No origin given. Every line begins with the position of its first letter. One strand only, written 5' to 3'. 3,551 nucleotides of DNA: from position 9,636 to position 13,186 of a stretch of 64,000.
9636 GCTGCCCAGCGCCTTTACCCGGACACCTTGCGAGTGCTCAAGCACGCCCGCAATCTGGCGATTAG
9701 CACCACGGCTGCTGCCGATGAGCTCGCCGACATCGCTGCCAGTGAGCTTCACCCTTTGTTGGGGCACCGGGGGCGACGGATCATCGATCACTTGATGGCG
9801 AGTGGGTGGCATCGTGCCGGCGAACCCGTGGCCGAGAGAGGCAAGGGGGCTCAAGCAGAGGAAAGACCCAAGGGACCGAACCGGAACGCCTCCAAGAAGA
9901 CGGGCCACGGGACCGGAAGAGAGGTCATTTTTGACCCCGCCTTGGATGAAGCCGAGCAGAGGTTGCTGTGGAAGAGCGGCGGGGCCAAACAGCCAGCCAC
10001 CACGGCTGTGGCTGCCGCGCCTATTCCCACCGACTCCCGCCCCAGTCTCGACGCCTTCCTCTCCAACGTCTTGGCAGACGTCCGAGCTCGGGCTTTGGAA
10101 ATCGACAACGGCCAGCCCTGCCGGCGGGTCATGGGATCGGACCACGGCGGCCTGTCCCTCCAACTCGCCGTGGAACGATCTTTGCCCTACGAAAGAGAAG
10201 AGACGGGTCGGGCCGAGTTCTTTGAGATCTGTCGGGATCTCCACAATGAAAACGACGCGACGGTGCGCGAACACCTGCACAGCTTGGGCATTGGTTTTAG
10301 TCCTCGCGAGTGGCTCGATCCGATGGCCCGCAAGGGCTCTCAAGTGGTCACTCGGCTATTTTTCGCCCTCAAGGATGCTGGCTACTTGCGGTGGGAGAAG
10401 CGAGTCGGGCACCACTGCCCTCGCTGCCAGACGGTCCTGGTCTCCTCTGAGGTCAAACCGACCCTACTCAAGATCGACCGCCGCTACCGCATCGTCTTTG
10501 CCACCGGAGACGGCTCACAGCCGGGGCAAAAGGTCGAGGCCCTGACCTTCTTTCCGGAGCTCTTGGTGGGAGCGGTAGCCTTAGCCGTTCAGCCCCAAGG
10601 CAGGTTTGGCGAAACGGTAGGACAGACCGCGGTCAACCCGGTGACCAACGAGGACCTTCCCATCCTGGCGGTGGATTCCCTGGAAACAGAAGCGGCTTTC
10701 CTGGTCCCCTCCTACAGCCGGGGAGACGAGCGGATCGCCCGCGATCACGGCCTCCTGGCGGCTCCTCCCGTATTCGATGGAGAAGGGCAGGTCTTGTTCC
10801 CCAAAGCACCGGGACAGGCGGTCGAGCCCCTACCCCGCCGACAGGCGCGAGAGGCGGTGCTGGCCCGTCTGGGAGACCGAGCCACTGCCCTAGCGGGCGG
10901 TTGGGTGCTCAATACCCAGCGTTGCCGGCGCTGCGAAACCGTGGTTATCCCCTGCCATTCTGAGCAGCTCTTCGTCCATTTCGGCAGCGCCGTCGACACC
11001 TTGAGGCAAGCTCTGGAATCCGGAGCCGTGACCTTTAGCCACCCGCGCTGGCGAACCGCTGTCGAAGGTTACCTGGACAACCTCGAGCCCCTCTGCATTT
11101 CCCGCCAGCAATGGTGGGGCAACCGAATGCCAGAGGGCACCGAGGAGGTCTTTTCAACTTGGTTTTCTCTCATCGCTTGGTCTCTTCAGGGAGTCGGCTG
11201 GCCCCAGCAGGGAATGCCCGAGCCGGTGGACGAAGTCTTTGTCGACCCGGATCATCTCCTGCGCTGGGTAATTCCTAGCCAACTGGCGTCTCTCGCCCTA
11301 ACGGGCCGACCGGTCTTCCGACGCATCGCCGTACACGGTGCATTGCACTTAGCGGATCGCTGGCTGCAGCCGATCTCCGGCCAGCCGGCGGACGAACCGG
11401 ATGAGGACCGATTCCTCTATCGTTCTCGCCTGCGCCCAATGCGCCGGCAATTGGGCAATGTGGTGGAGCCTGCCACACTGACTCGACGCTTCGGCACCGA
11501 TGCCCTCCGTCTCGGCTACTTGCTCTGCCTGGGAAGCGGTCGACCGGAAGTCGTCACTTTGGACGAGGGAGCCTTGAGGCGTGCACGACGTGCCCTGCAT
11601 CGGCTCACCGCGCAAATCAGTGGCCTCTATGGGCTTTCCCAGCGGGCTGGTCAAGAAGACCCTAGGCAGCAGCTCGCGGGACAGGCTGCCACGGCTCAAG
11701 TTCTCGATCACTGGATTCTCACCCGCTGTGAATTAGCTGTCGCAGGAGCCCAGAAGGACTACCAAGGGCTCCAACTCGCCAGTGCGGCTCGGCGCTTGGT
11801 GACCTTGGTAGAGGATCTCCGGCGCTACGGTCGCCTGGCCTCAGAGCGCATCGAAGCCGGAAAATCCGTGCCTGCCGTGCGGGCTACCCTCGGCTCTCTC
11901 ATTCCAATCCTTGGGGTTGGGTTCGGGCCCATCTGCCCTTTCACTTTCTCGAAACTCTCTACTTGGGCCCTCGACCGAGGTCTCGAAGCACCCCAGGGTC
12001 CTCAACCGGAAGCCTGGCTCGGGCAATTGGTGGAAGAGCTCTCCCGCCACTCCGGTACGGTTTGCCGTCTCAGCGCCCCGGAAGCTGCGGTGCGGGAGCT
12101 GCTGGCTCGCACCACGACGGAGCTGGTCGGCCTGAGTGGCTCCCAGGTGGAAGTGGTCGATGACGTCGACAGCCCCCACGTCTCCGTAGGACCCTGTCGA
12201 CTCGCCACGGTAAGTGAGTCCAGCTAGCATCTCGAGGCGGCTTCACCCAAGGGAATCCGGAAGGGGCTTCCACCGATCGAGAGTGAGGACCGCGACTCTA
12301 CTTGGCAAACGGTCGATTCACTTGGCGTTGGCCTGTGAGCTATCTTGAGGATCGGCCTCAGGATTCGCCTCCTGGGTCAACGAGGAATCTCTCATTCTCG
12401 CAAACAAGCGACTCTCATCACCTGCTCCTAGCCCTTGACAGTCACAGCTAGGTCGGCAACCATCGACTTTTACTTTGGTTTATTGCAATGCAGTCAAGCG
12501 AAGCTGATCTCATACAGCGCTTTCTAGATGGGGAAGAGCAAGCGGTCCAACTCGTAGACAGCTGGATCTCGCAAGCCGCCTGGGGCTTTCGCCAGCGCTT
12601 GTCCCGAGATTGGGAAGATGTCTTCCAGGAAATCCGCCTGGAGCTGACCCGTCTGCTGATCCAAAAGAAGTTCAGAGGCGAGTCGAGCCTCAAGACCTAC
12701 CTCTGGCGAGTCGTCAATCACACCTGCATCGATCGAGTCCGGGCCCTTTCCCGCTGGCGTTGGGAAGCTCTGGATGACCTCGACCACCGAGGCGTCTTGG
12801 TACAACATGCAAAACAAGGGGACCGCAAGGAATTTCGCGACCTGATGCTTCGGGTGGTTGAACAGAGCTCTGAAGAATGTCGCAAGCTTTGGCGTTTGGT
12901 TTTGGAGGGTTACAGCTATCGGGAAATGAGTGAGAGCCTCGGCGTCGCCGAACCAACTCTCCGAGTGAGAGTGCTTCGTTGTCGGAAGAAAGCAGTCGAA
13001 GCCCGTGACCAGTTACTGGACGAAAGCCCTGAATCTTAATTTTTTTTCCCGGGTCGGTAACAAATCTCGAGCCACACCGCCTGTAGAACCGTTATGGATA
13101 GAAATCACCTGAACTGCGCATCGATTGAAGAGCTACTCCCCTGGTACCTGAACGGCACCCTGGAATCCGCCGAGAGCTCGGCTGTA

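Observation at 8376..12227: Amino-acid dehydrogenase fused to a full-length ValRS-like body that has lost both class I signature motifs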

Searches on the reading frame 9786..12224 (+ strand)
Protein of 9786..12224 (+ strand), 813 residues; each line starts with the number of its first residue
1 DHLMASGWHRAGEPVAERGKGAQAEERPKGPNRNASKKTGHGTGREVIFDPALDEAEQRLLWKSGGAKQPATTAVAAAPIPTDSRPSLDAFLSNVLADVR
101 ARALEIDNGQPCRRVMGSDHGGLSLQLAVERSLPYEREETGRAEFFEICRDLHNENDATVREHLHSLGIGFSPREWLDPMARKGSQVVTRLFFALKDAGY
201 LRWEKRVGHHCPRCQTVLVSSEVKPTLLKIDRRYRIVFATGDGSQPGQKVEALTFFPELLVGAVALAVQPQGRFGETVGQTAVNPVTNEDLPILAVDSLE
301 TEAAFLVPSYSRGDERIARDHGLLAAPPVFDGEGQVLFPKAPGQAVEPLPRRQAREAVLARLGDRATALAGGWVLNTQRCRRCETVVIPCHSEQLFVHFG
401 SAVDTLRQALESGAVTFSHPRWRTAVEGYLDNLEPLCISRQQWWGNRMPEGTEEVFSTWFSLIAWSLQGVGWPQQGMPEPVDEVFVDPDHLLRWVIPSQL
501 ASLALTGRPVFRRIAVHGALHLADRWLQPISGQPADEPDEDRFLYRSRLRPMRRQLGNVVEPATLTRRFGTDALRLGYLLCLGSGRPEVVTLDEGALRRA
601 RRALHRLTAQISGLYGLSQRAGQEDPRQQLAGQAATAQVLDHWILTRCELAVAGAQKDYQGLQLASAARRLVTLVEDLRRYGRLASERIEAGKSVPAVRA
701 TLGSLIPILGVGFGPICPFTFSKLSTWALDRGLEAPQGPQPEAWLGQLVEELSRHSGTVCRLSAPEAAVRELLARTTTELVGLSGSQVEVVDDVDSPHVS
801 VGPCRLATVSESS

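Call 6: search_solved_structures(query=window:9786-12224:+, max_evalue=1, show_alignments=3)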
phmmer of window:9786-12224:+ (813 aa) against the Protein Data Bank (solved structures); distinct sequences matched with E-value up to 1: 31.
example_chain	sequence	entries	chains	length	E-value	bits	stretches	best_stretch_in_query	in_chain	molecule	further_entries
1gax_A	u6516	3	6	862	7.2e-36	126.9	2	92-450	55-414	VALYL-TRNA SYNTHETASE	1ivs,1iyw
8c9d_A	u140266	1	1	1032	6.2e-13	51.1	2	551-720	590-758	Isoleucine--tRNA ligase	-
8c8v_A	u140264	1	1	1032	9.1e-13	50.5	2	551-720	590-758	Isoleucine--tRNA ligase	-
8c8u_A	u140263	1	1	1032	9.1e-13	50.5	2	551-720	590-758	Isoleucine--tRNA ligase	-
8c8w_A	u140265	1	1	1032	1.1e-12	50.2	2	551-720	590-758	Isoleucine--tRNA ligase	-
1ile_A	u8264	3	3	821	2.2e-07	32.7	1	550-720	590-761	ISOLEUCYL-TRNA SYNTHETASE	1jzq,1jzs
8c9f_A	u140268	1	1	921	0.0052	18.2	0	109-271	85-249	Isoleucine--tRNA ligase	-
8c9e_A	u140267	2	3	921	0.0054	18.2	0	109-274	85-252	Isoleucine--tRNA ligase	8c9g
6ax8_A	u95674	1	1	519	0.03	15.7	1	429-574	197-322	Methionine-tRNA ligase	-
5xet_C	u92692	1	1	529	0.031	15.7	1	429-575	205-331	Methionine--tRNA ligase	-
5xgq_B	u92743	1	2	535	0.032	15.6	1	429-574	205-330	Methionine-tRNA ligase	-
2x1l_A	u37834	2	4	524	0.043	15.2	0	424-520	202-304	METHIONYL-TRNA SYNTHETASE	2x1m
6ldk_A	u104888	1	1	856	0.066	14.6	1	550-720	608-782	Isoleucine--tRNA ligase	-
9tjv_A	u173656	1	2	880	0.18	13.1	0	272-335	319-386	Leucine--tRNA ligase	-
9twt_A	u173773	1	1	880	0.19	13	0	272-335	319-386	Leucine--tRNA ligase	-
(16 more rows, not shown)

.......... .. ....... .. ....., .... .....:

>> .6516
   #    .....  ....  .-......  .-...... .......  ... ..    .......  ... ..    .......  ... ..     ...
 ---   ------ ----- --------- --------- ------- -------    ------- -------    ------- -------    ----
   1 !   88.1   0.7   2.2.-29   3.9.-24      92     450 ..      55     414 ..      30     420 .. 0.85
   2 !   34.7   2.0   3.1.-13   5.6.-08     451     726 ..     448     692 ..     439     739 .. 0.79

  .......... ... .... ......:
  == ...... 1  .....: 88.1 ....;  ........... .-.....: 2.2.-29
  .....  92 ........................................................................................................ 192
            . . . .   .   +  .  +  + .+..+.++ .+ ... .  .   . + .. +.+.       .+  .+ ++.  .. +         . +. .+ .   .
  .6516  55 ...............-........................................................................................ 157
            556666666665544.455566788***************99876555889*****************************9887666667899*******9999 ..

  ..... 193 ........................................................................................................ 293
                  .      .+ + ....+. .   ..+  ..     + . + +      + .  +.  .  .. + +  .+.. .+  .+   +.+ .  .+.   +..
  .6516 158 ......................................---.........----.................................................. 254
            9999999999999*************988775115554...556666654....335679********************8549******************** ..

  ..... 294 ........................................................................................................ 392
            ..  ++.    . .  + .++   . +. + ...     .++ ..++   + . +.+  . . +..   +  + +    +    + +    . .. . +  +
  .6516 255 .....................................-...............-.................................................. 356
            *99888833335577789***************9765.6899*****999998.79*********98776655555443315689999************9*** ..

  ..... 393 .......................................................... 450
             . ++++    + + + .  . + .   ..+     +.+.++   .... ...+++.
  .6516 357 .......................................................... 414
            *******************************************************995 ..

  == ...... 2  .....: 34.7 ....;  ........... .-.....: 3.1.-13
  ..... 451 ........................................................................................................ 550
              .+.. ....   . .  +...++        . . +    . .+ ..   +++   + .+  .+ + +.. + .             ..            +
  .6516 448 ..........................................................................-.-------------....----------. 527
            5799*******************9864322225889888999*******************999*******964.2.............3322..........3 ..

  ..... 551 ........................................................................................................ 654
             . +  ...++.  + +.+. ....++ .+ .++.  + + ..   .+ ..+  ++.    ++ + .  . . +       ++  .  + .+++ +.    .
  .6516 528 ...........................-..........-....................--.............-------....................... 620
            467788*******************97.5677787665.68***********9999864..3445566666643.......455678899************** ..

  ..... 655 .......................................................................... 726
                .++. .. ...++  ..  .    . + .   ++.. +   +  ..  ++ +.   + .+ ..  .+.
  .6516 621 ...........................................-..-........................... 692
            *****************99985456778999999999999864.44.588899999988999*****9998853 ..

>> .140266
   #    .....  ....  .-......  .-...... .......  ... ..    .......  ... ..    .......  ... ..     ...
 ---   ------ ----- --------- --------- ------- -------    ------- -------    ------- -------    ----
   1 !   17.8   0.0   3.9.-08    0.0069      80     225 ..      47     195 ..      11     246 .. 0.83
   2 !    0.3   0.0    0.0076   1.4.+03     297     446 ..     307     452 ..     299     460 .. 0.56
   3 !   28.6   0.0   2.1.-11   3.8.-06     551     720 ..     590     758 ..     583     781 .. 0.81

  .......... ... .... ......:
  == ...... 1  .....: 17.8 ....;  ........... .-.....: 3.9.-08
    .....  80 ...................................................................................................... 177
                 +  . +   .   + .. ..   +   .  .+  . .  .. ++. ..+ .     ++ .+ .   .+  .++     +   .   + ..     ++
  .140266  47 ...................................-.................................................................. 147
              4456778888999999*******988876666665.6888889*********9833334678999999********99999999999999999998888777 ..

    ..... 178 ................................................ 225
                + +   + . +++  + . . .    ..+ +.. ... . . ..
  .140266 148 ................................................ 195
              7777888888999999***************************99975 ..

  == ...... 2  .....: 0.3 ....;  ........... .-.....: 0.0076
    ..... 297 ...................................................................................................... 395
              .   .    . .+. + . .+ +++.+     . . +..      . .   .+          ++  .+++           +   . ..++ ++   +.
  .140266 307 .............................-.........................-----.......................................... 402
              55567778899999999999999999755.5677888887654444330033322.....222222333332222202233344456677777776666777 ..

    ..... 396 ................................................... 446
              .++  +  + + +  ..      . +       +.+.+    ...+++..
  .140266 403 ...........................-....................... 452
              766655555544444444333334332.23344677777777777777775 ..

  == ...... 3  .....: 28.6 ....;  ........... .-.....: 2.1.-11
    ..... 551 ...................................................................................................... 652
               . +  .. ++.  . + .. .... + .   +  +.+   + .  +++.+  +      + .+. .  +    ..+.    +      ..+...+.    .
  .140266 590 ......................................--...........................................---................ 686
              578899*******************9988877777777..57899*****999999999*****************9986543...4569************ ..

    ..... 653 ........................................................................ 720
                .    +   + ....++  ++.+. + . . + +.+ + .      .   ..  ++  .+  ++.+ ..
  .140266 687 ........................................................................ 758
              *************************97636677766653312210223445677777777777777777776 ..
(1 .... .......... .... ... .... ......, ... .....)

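Call 32: find_homologous_proteins(query=window:9996-12224:+, max_evalue=1e-15)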
Query window:9996-12224:+ (743 aa): 110 proteins with E <= 1e-15 among 8000 candidates.
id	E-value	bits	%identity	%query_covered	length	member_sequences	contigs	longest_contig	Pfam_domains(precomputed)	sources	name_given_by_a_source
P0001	0.0e+0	1686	100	100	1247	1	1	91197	PF09334.18,PF02812.24,PF00133.29,PF00208.28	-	-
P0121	4.7e-293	992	65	92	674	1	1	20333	PF09334.18,PF00133.29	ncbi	-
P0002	1.3e-240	819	57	90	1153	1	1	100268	PF09334.18,PF02812.24,PF00133.29,PF00208.28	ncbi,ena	-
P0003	2.6e-229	781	57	89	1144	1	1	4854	PF09334.18,PF02812.24,PF00133.29,PF00208.28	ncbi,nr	ncbi:MAG: class I tRNA ligase family protein [Acidobacteria bacterium]|nr:class I tRNA ligase family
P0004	8.0e-229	780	55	92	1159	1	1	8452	PF09334.18,PF02812.24,PF00133.29,PF00208.28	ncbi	-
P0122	6.4e-222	757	51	97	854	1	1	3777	PF09334.18,PF00133.29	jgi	jgi:valyl-tRNA synthetase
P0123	4.2e-203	695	53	82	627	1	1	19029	PF09334.18,PF00133.29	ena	-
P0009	1.1e-200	687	49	94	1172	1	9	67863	PF09334.18,PF08264.20,PF02812.24,PF00133.29,PF00208.28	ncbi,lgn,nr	ncbi:MAG: class I tRNA ligase family protein [candidate division KSB1 bacterium]|nr:class I tRNA lig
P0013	1.3e-198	680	49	92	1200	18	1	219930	PF09334.18,PF02812.24,PF00133.29,PF00208.28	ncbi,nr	ncbi:class I tRNA ligase family protein [bacterium]|nr:class I tRNA ligase family protein [bacterium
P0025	2.0e-198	679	48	90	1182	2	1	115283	PF09334.18,PF02812.24,PF00133.29,PF00208.28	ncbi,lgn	-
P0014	1.2e-197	677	47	97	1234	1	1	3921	PF02812.24,PF00133.29,PF00208.28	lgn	-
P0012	2.9e-197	675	48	89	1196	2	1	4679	PF09334.18,PF08264.20,PF02812.24,PF00133.29,PF00208.28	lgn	-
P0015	4.2e-197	675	48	96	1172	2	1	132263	PF09334.18,PF08264.20,PF02812.24,PF00133.29,PF00208.28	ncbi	-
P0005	2.5e-196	672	49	90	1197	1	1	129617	PF09334.18,PF02812.24,PF00133.29,PF00208.28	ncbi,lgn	ncbi:MAG: class I tRNA ligase family protein [Acidobacteriota bacterium]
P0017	3.9e-195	668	48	96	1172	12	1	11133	PF09334.18,PF02812.24,PF00133.29,PF00208.28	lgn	-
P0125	3.8e-160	553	43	98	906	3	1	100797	PF09334.18,PF00133.29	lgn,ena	-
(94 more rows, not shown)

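Call 33: find_encoding_contigs(protein=P0121, flank=7000, max_places=1)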
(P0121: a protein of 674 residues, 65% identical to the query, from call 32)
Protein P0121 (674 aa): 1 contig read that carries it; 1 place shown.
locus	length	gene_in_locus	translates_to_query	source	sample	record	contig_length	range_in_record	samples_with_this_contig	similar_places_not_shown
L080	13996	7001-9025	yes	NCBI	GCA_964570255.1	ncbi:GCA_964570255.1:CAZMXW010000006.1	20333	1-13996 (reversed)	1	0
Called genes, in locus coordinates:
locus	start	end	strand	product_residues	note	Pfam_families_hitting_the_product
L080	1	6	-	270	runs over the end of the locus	PF00072:Response_reg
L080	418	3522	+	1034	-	-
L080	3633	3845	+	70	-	-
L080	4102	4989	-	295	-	-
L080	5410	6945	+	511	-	-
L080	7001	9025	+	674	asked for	PF00133:tRNA-synt_1, PF09334:tRNA-synt_1g (faint)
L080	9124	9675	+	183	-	PF08281:Sigma70_r4_2 (faint), PF04542:Sigma70_r2 (weak)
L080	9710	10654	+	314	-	PF13490:zf-HC2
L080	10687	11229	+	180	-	PF04519:Bactofilin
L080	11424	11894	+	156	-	-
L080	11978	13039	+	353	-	-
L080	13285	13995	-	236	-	?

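Call 34: find_encoding_contigs(protein=P0125, flank=7000, max_places=1)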
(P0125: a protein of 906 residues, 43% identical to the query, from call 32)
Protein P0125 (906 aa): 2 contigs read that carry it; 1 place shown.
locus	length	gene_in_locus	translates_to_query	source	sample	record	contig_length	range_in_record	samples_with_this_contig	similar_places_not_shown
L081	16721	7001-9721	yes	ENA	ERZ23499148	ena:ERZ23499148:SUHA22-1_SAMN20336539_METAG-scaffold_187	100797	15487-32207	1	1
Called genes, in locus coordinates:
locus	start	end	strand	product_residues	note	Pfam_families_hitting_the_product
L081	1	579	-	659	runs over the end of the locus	PF02518:HATPase_c (weak), PF13589:HATPase_c_3, PF00183:HSP90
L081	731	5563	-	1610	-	PF21075:GDH_ACT1, PF21073:GDH_HM1, PF21076:GDH_ACT2, PF21079:GDH_HM2, PF21077:GDH_ACT3, PF21078:GDH_HM3, PF05088:Bac_GDH_CD, PF21074:GDH_C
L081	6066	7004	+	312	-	PF02812:ELFV_dehydrog_N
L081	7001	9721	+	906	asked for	PF00133:tRNA-synt_1, PF09334:tRNA-synt_1g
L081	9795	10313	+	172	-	-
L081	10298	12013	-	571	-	PF19050:PhoD_2, PF09423:PhoD, PF19050:PhoD_2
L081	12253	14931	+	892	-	PF00133:tRNA-synt_1, PF09334:tRNA-synt_1g (faint), PF00133:tRNA-synt_1, PF08264:Anticodon_1, PF10458:Val_tRNA-synt_C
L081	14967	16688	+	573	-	PF02366:PMT (weak), PF13231:PMT_2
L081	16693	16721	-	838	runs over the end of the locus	PF12704:MacB_PCD, PF02687:FtsX, PF12704:MacB_PCD, PF02687:FtsX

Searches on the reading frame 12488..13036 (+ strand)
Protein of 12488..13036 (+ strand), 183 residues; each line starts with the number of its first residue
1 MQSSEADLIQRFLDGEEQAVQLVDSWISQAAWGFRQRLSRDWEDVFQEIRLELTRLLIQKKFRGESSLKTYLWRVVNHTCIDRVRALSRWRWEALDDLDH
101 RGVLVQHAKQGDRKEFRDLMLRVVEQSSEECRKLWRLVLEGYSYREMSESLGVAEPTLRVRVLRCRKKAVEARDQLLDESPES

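Call 11: search_protein_families(library=pfam, proteins=[window:12488-13036:+], max_evalue=0.001)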
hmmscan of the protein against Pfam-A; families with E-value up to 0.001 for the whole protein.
window:12488-13036:+ (183 aa): 2 families
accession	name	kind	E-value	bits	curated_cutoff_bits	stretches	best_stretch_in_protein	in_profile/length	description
PF04542.20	Sigma70_r2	-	7.3e-06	26.1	24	1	40-89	21-70/71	Sigma-70 region 2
PF08281.18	Sigma70_r4_2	-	3.8e-05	23.7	25.7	1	138-168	23-53/54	Sigma-70, region 4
